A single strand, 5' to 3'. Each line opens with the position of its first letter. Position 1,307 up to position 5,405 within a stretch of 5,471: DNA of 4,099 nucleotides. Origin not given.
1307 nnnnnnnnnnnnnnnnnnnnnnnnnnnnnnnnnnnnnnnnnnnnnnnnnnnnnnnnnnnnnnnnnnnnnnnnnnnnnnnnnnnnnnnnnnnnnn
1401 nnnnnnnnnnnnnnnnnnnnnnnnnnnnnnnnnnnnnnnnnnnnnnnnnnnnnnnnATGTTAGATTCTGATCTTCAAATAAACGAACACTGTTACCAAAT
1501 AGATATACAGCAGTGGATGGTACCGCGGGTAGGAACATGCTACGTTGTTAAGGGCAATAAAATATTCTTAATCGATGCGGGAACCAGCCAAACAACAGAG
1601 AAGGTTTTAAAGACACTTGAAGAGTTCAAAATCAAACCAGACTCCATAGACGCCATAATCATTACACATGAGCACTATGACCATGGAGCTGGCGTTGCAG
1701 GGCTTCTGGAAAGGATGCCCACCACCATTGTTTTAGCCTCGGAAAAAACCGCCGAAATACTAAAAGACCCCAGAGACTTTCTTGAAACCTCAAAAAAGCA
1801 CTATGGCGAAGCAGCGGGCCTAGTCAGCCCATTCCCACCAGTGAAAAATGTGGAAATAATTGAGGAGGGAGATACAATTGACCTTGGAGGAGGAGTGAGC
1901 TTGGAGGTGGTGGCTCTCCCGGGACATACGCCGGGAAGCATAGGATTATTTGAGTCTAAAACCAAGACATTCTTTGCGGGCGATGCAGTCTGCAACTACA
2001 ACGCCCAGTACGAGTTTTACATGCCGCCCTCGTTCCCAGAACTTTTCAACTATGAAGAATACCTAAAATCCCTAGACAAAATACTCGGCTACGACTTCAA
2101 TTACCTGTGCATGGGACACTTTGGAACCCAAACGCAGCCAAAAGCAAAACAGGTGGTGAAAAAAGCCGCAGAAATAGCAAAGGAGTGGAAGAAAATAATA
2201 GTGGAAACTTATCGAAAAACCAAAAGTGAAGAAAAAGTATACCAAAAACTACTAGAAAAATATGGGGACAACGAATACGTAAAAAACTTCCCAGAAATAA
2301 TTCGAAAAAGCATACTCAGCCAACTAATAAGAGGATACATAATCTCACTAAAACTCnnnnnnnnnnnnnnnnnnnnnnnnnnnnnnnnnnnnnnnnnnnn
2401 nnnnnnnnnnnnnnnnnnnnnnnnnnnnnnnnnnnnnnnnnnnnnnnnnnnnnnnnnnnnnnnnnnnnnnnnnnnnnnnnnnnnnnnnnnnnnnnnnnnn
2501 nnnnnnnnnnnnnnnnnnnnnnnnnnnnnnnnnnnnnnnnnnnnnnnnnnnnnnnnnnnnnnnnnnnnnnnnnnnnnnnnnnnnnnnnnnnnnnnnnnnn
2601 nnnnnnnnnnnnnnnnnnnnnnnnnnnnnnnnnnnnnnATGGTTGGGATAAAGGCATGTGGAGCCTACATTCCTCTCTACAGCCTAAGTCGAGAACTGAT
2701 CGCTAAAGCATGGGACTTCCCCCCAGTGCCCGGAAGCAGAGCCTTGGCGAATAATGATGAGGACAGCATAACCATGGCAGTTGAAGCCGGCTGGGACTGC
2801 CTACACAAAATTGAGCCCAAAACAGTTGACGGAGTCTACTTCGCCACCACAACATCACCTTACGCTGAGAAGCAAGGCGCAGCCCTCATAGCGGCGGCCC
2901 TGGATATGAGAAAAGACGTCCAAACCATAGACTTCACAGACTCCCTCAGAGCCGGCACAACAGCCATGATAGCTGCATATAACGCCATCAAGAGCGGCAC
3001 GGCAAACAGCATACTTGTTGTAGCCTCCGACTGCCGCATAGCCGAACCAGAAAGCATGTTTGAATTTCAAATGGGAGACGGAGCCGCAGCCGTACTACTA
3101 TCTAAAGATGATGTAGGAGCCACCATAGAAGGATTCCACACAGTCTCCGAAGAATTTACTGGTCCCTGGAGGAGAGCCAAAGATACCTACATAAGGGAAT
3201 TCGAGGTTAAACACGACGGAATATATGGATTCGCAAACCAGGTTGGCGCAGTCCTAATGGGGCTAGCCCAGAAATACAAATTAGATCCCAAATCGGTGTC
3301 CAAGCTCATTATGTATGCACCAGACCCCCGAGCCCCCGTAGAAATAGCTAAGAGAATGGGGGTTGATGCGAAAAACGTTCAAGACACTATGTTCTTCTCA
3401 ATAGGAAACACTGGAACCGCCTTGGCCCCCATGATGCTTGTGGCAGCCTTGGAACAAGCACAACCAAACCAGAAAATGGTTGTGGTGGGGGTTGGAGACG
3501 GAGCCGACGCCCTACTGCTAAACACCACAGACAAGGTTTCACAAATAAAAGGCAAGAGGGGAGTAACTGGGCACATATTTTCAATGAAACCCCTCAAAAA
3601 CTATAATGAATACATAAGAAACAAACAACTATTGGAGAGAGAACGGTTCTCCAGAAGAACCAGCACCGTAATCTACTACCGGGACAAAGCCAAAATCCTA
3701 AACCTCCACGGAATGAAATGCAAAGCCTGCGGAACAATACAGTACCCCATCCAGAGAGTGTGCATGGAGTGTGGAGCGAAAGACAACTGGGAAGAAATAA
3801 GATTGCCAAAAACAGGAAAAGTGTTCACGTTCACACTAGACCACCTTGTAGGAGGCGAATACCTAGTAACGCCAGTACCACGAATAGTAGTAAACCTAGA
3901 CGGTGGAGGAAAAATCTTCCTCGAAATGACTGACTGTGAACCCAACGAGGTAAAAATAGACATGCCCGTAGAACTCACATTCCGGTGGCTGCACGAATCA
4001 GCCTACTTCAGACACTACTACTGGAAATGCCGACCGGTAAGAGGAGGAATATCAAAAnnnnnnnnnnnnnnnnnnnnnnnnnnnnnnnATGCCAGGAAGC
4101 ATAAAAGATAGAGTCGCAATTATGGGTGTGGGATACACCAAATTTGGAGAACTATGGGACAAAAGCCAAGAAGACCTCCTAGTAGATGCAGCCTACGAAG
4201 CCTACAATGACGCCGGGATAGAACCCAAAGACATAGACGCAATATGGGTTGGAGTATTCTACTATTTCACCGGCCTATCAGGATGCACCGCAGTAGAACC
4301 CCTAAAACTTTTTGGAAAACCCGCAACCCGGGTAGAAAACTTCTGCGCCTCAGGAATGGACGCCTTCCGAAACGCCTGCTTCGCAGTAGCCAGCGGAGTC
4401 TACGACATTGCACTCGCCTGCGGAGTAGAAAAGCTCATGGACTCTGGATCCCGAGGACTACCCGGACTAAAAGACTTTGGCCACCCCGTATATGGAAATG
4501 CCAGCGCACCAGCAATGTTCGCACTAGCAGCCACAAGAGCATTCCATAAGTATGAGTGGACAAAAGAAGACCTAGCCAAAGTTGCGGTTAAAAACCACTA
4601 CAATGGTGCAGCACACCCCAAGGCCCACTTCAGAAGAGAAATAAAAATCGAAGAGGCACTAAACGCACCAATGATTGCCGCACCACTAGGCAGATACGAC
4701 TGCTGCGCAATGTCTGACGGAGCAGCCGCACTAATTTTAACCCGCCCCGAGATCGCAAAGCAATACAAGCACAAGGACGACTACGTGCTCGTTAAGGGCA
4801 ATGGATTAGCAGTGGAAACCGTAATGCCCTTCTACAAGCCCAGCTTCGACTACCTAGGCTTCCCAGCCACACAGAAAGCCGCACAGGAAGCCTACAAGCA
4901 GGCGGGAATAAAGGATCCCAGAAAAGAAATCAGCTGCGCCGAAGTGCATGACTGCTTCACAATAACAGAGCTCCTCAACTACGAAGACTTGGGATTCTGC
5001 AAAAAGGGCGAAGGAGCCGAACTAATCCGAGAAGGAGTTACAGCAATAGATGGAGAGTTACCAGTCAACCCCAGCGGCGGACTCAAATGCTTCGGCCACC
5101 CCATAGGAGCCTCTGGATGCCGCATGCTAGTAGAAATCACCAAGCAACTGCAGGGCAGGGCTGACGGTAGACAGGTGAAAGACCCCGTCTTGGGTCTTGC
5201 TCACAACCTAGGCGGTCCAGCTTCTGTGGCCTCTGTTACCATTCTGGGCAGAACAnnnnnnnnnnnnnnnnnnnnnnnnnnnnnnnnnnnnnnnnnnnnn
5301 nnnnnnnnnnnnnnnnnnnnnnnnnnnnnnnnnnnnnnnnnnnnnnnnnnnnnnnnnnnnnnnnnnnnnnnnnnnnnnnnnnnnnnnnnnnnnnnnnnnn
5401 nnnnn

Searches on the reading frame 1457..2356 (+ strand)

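Call 8: search_protein_families(library=pfam, proteins=[window:1457-2356:+])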
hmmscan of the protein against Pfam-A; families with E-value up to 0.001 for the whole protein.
window:1457-2356:+ (300 aa): 3 families
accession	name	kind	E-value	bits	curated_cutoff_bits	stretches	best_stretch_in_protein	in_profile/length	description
PF00753.33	Lactamase_B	-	3e-30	106.1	22.7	1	23-221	3-196/196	Metallo-beta-lactamase superfamily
PF12706.13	Lactamase_B_2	-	5.6e-13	49.4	27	1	37-176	3-142/200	Beta-lactamase superfamily domain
PF19583.5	ODP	-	3.6e-11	43.7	27.2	1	30-182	8-141/194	ODP family beta lactamase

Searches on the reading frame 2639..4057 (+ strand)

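Call 8: search_protein_families(library=pfam, proteins=[window:2639-4057:+])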
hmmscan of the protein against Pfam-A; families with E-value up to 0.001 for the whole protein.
window:2639-4057:+ (473 aa): 5 families
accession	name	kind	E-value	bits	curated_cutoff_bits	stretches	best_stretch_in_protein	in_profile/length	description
PF01796.24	OB_ChsH2_C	-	1.2e-10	41.6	27.1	1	388-449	3-65/65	ChsH2, C-terminal OB-fold domain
PF08545.16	ACP_syn_III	-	5.3e-10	39.5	24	1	101-169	5-77/80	3-Oxoacyl-[acyl-carrier-protein (ACP)] synthase III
PF12172.15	zf-ChsH2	-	1.5e-07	31.6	23.2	1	356-382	9-35/37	ChsH2, rubredoxin-like zinc ribbon domain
PF08541.16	ACP_syn_III_C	-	2.3e-06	28.1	26.6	1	212-289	3-81/90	3-Oxoacyl-[acyl-carrier-protein (ACP)] synthase III C terminal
PF00108.29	Thiolase_N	-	0.00024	21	26.4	0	45-128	25-110/260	Thiolase, N-terminal domain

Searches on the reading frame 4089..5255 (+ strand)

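Call 8: search_protein_families(library=pfam, proteins=[window:4089-5255:+])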
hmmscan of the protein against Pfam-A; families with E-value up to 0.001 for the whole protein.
window:4089-5255:+ (389 aa): 4 families
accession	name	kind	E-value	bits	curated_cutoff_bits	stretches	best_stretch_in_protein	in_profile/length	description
PF22691.2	Thiolase_C_1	-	1.8e-45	154.6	28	1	258-388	17-144/144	Thiolase C-terminal domain-like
PF00108.29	Thiolase_N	-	1.5e-21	77.4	26.4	1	9-219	1-258/260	Thiolase, N-terminal domain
PF02803.24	Thiolase_C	-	8.4e-11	42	27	1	263-358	26-101/123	Thiolase, C-terminal domain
PF00109.32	ketoacyl-synt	-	4.8e-07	30.1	20.8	0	78-119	166-207/252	Beta-ketoacyl synthase, N-terminal domain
